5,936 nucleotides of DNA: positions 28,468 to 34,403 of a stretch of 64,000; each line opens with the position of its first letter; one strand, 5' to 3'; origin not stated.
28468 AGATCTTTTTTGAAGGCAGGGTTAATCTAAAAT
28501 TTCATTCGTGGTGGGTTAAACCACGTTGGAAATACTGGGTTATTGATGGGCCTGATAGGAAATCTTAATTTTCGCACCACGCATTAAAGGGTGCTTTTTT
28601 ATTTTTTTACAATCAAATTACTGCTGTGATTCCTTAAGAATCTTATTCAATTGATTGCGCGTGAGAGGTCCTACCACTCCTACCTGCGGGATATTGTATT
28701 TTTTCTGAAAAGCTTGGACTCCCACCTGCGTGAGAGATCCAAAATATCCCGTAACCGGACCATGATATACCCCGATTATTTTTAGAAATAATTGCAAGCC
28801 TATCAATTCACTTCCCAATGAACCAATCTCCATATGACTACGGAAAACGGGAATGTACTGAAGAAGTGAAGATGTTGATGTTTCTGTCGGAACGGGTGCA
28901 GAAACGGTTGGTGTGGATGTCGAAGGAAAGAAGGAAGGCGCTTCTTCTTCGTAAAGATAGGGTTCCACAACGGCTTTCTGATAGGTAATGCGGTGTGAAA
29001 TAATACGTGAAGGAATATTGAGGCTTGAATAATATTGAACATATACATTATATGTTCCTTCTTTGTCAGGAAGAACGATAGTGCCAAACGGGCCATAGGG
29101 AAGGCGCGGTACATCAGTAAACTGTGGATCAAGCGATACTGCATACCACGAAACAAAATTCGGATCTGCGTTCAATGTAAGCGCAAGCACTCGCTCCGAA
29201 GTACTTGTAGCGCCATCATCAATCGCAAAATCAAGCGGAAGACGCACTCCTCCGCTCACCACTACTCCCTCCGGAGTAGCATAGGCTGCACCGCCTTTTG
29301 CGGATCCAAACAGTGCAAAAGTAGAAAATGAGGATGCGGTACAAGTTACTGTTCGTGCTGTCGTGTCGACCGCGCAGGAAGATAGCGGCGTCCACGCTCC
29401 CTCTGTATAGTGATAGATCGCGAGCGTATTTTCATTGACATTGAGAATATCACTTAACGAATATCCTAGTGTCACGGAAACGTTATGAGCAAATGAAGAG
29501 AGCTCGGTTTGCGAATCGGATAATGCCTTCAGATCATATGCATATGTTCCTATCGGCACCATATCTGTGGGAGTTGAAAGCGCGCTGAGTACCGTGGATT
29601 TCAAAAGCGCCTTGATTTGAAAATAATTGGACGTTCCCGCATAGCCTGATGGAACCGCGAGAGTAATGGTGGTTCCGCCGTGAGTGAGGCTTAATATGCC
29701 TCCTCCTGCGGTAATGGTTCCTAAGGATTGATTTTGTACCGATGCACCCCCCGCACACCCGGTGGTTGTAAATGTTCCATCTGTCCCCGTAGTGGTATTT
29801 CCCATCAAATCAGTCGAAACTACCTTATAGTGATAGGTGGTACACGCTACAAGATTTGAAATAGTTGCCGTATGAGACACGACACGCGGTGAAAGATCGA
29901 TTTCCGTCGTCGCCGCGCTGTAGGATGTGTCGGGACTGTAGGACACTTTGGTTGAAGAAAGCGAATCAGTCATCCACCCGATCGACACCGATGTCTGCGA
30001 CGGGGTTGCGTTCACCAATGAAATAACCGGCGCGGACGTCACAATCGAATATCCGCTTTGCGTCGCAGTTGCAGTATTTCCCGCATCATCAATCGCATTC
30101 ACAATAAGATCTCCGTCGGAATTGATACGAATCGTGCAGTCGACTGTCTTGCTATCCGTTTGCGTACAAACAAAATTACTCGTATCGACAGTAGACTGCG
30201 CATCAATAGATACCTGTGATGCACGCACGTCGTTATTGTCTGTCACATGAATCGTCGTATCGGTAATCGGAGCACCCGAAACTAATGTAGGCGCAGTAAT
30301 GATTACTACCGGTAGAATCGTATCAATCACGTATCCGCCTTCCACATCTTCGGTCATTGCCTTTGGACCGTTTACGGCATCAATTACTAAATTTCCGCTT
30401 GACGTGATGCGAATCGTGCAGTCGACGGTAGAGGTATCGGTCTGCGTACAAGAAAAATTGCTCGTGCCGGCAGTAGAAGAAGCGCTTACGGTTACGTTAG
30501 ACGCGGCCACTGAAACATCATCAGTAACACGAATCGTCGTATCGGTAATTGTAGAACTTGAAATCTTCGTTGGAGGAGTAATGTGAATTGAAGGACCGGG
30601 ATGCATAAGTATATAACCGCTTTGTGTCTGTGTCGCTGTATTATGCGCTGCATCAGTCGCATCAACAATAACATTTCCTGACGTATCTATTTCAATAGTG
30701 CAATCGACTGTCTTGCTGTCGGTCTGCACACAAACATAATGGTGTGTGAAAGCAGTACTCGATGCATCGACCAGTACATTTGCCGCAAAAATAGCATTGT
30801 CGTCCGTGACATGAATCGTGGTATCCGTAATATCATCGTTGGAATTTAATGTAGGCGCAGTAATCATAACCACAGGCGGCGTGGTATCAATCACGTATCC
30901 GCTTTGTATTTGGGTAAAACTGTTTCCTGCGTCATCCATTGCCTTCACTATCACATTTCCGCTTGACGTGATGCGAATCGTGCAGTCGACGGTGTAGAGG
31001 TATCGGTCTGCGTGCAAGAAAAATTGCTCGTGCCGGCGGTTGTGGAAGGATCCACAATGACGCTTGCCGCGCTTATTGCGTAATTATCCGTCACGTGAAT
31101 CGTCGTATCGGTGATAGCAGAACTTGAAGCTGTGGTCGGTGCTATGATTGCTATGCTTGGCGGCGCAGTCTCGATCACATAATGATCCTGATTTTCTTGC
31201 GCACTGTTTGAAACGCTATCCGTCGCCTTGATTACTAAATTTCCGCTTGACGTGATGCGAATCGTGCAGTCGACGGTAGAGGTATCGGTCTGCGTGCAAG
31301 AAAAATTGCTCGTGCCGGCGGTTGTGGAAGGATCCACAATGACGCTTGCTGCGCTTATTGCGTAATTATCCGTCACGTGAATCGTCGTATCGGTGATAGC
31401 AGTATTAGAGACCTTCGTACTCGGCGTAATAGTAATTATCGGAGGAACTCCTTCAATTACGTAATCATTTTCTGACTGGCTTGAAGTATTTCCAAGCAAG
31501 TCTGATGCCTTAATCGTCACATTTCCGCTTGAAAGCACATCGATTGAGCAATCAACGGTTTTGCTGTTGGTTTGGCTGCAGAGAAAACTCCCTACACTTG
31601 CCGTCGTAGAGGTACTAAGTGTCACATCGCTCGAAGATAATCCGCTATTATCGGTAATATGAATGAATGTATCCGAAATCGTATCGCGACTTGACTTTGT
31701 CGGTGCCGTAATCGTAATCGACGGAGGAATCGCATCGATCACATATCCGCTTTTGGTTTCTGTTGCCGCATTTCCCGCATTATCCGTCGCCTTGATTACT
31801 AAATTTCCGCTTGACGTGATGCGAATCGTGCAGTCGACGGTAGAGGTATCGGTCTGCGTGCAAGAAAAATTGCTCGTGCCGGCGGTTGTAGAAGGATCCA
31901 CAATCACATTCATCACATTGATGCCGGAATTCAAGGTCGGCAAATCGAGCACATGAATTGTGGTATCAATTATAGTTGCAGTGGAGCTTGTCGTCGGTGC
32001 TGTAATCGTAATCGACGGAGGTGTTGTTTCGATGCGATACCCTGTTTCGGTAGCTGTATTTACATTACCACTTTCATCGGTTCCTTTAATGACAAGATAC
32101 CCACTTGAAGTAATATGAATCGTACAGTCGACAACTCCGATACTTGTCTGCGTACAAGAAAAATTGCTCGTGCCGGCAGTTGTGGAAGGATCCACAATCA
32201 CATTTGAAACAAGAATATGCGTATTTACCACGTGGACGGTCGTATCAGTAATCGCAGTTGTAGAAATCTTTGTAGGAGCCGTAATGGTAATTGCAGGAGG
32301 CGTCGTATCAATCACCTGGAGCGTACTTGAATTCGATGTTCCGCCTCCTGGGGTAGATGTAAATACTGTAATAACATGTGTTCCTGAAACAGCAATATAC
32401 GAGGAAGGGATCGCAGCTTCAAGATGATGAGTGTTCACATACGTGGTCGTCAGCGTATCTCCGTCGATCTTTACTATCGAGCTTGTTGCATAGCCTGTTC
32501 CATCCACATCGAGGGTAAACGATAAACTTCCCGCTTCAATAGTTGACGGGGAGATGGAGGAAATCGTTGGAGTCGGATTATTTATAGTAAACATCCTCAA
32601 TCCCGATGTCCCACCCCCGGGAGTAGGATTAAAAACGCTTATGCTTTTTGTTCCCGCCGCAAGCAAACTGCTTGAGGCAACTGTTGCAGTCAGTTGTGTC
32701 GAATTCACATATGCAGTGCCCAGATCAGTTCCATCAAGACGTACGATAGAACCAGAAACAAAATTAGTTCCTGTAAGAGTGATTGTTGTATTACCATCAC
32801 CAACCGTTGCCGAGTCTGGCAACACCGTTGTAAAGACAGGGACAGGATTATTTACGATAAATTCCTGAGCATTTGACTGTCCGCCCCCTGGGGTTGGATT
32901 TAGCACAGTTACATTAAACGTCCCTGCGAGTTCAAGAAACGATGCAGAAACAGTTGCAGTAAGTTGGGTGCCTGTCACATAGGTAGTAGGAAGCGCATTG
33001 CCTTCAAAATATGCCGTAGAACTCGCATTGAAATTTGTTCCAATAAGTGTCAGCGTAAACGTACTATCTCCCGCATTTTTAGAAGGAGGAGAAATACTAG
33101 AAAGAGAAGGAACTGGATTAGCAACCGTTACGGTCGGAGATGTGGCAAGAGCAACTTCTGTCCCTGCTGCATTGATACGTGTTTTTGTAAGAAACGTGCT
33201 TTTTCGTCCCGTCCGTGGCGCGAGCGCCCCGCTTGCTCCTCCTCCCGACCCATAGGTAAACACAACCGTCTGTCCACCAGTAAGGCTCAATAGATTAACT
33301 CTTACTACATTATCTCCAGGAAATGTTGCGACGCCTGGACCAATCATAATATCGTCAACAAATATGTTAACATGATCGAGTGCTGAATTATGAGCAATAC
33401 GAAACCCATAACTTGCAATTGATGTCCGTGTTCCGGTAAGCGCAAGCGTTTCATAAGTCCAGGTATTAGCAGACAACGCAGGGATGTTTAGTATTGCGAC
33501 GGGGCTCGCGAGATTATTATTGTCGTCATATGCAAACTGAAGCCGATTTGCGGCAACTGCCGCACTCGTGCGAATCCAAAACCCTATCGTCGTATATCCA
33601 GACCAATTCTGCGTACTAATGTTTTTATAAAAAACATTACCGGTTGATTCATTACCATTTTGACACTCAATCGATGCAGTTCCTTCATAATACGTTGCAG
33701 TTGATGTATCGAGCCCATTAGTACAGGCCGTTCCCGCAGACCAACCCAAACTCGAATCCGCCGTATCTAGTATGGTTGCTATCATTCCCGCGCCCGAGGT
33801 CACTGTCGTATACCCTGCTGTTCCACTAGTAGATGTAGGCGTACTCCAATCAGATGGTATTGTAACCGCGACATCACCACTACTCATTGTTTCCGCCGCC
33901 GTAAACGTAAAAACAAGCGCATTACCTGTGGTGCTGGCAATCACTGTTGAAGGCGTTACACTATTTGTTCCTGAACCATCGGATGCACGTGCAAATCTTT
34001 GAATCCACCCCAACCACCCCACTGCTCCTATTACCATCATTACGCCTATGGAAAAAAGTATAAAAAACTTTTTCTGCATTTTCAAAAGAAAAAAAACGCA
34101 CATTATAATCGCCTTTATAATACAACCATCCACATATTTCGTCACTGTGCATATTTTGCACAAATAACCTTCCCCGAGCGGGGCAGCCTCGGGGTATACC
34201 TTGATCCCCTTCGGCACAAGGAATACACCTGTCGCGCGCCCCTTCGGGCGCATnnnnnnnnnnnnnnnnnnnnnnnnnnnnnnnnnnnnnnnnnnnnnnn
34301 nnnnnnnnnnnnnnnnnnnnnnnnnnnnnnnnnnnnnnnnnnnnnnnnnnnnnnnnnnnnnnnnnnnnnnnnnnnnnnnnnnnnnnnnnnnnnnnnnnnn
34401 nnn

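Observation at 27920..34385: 6.5-kb islet at tRNA-Ala bounded by a 19/20-bp direct repeat, carrying a giant adhesin-like gene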

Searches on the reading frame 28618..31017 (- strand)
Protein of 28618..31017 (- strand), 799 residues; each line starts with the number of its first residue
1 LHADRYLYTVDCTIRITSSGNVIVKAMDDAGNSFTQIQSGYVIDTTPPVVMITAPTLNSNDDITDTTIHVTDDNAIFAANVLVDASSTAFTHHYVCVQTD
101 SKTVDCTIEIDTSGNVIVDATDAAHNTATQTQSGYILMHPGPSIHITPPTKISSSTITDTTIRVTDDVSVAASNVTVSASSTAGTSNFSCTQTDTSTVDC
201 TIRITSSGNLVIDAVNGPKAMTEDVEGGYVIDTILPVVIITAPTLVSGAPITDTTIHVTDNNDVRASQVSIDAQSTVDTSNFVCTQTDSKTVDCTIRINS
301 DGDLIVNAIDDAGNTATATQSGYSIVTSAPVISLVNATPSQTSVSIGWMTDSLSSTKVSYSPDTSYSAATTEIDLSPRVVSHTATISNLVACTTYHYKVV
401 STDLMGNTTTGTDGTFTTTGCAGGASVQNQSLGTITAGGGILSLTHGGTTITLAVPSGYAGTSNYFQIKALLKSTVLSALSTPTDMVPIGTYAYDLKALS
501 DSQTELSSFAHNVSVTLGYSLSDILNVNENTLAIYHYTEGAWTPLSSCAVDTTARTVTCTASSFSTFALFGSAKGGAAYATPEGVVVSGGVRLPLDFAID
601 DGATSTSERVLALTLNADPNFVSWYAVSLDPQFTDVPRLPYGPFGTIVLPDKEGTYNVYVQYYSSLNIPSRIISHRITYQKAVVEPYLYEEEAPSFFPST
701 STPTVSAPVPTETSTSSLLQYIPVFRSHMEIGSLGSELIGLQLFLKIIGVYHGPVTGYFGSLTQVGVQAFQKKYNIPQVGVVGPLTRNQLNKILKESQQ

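Call 9: search_protein_families(library=pfam, proteins=[window:28618-31017:-], max_evalue=0.01)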
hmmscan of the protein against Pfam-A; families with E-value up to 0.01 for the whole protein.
window:28618-31017:- (799 aa): 4 families
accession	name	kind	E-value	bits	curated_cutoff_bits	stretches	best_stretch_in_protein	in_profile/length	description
PF01471.23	PG_binding_1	-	3.2e-10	40.5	23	1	737-790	4-57/57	Putative peptidoglycan binding domain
PF16656.11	Pur_ac_phosph_N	-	3.5e-06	27.9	30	1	335-417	7-92/93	Purple acid Phosphatase, N-terminal domain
PF25341.1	C2_CAPS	-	0.0019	19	27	0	104-147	1-43/100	C2 domain of CAPS protein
PF13754.12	Big_3_4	-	0.0046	17.3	27.3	0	276-323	8-57/106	Domain of unknown function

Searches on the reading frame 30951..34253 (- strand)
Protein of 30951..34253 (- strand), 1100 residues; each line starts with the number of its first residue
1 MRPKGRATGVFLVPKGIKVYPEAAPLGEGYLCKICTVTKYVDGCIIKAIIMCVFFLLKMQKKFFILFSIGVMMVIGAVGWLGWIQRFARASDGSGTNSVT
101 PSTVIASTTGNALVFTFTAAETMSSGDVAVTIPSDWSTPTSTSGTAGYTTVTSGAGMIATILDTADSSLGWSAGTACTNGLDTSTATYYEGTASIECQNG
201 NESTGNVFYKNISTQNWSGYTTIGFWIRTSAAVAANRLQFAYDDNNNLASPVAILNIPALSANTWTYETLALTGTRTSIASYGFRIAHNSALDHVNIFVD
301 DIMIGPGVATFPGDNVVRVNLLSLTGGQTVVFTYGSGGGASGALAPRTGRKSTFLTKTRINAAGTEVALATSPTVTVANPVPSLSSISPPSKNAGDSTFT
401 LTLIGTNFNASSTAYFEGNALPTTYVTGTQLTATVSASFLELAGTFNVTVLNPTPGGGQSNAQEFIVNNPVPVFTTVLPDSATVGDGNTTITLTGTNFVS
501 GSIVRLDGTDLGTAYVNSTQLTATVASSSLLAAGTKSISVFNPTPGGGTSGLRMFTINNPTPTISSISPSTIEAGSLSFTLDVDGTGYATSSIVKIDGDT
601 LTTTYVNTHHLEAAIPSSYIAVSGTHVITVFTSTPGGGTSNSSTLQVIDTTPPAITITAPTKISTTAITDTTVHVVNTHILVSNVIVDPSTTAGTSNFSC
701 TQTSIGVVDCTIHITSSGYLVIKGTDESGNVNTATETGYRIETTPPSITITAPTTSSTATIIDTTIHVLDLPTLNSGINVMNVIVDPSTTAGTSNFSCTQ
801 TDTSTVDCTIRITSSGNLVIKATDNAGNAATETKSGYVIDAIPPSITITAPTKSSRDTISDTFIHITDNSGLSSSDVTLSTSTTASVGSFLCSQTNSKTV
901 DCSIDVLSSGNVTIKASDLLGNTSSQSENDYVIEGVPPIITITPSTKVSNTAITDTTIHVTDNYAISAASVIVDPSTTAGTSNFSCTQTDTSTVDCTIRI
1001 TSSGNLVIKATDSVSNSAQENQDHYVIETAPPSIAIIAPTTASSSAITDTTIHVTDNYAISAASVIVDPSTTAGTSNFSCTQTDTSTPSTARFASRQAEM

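Call 9: search_protein_families(library=pfam, proteins=[window:30951-34253:-], max_evalue=0.01)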
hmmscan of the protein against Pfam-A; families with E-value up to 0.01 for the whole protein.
window:30951-34253:- (1100 aa): 2 families
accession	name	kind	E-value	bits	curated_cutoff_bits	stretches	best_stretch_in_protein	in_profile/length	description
PF13779.11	DUF4175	-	0.0016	16.9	27.3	0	956-1073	220-327/825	Domain of unknown function (DUF4175)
PF20144.5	TIG_SUH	-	0.0088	16.6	24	0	392-435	9-52/94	TIG domain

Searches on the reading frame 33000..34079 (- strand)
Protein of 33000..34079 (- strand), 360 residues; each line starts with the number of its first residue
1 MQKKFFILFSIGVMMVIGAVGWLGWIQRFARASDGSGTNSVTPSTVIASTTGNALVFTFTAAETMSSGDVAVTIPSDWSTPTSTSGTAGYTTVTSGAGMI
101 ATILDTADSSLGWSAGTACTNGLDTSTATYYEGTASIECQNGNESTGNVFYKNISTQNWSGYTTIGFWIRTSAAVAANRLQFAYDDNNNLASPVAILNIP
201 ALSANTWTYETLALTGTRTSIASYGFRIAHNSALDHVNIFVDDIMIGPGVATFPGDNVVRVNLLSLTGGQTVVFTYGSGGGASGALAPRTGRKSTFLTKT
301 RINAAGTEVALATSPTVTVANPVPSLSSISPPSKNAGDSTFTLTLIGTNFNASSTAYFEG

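Call 83: search_protein_families(library=phrogs, proteins=[window:33000-34079:-], max_evalue=0.01)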
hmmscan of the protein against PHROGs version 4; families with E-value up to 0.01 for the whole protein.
window:33000-34079:- (360 aa): 0 families

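Call 95: find_homologous_proteins(query=window:33084-34079:-, max_evalue=0.001)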
Query window:33084-34079:- (332 aa): 17 proteins with E <= 0.001 among 7703 candidates.
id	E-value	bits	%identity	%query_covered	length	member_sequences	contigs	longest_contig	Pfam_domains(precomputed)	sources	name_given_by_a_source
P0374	1.6e-99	351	57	88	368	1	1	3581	-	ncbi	-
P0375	1.6e-90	322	49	99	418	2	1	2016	-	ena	-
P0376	1.6e-85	305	49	100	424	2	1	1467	-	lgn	-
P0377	4.9e-80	287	50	89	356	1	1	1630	-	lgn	-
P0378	1.1e-79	286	48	96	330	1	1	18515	-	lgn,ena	-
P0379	4.3e-79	284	51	86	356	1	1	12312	-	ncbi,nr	ncbi:MAG: hypothetical protein Q7S86_03600 [bacterium]|nr:hypothetical protein [bacterium]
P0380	2.3e-77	279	51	86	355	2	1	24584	-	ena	-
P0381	8.2e-71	257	34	79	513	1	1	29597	-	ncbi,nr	ncbi:MAG: hypothetical protein NT003_02150 [Candidatus Magasanikbacteria bacterium]|nr:hypothetical 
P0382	2.9e-64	236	47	88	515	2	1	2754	-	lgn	-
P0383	6.0e-62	228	44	95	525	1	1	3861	-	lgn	-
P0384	4.2e-45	173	40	89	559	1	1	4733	-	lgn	-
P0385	1.3e-43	168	38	88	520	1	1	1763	-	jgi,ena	-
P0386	1.1e-35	142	41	68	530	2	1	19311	-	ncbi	ncbi:MAG: hypothetical protein U0514_03715 [Candidatus Andersenbacteria bacterium]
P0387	3.0e-15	75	42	31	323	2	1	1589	-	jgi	-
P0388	1.4e-14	72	54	22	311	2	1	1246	-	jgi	-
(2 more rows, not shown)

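Call 96: find_encoding_contigs(protein=P0380, flank=10000, max_places=2)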
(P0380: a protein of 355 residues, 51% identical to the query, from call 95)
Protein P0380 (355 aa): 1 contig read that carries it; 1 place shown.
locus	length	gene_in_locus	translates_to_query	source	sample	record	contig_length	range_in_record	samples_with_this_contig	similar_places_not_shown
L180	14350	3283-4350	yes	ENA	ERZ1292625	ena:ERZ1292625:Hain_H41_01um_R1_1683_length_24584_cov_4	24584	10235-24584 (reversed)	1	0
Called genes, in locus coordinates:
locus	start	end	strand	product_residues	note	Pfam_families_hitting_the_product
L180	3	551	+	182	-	?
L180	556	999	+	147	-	-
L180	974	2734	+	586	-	-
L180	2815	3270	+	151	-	-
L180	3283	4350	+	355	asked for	-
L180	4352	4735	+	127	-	-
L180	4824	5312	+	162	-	-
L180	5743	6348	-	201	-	PF13238:AAA_18 (weak), PF13521:AAA_28, PF13671:AAA_33 (weak), PF13207:AAA_17 (weak)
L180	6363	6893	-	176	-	-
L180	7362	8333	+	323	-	PF13354:Beta-lactamase2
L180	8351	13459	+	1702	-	-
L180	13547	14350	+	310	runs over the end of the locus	-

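Call 97: find_encoding_contigs(protein=P0378, flank=10000, max_places=2)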
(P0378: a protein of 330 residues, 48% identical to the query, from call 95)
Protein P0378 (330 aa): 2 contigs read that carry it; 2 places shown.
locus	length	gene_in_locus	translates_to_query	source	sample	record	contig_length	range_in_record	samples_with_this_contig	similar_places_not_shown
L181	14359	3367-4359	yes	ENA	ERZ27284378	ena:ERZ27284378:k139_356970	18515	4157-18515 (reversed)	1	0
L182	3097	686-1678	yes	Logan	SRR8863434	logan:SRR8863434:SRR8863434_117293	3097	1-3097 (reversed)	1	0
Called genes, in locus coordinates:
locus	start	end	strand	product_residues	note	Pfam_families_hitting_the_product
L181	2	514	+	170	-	?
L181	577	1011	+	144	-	PF00072:Response_reg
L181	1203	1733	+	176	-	PF01936:NYN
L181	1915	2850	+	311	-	PF00072:Response_reg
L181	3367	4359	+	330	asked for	-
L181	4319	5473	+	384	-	PF00041:fn3, PF16656:Pur_ac_phosph_N (weak), PF17936:Big_6 (faint)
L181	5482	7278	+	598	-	PF19077:Big_13 (faint)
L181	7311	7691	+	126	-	-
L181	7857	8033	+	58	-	-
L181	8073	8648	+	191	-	PF00160:Pro_isomerase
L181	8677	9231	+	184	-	PF04542:Sigma70_r2, PF08281:Sigma70_r4_2, PF04545:Sigma70_r4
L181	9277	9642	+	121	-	-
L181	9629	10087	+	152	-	-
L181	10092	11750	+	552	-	PF25917:BSH_RND, PF25973:BSH_CzcB (faint), PF25954:Beta-barrel_RND_2 (weak), PF25990:Beta-barrel_YknX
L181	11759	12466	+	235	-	PF00005:ABC_tran, PF02463:SMC_N (faint)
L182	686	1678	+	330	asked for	-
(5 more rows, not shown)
